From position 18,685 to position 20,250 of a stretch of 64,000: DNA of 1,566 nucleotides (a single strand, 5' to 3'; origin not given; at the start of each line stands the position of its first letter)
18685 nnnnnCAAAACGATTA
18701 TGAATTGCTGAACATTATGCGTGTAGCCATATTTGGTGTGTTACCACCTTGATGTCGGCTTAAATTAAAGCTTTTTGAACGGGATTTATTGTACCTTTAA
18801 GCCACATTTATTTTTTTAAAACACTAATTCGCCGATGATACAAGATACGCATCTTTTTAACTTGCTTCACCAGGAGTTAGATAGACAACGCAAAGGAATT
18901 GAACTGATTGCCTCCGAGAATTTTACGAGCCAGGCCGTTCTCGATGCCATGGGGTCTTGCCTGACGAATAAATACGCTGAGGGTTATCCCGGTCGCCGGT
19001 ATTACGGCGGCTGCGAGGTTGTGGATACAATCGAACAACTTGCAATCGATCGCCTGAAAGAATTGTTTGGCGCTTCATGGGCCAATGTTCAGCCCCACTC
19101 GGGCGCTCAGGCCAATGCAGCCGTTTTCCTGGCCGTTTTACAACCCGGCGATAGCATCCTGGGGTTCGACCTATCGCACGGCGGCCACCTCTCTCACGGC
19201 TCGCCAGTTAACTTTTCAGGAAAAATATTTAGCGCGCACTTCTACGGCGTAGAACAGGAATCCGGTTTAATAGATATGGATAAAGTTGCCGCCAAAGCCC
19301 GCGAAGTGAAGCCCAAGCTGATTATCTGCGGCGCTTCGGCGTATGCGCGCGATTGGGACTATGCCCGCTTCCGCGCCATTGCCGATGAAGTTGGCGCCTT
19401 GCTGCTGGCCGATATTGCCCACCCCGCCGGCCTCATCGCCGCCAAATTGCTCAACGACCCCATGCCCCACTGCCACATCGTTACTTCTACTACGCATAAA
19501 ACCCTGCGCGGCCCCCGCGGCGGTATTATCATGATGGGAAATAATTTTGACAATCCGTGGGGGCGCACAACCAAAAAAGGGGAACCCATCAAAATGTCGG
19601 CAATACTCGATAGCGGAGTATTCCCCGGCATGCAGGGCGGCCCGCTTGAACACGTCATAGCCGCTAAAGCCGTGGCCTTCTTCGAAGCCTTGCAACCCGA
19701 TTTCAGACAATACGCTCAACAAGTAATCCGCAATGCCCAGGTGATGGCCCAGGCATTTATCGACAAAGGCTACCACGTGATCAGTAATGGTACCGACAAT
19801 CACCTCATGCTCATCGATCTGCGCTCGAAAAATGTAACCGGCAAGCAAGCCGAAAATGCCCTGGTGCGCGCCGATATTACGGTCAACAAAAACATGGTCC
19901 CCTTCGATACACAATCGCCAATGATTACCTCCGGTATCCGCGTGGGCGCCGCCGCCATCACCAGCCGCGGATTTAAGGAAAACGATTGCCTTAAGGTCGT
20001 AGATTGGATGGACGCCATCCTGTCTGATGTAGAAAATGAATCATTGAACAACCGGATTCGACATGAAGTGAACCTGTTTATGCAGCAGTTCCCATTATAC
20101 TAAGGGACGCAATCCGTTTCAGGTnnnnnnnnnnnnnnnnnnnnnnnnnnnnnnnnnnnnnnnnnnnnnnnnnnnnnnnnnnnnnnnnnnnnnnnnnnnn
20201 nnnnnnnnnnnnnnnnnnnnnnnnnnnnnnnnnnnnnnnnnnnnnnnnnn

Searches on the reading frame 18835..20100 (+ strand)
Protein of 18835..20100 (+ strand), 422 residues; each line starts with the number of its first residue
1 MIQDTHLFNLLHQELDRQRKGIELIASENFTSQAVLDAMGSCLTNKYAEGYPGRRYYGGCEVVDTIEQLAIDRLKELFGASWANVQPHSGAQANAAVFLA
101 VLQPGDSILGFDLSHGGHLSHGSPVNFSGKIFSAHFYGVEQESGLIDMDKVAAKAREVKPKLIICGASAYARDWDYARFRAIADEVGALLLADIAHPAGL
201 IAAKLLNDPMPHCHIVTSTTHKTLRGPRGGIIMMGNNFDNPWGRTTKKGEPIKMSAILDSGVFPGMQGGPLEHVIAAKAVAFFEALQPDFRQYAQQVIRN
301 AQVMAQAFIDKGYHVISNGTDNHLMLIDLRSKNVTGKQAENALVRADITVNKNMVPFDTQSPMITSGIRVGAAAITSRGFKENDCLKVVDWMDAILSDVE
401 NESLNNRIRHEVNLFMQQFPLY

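Call 45: search_protein_families(library=pfam, proteins=[window:18835-20100:+], max_evalue=0.001)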
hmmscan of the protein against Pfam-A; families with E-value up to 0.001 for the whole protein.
window:18835-20100:+ (422 aa): 2 families
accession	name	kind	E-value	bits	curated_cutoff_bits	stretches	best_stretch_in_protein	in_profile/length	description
PF00464.25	SHMT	-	1e-167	558.2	27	1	3-392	4-399/399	Serine hydroxymethyltransferase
PF00155.27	Aminotran_1_2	-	9.7e-08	32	19.7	1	53-377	34-351/361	Aminotransferase class I and II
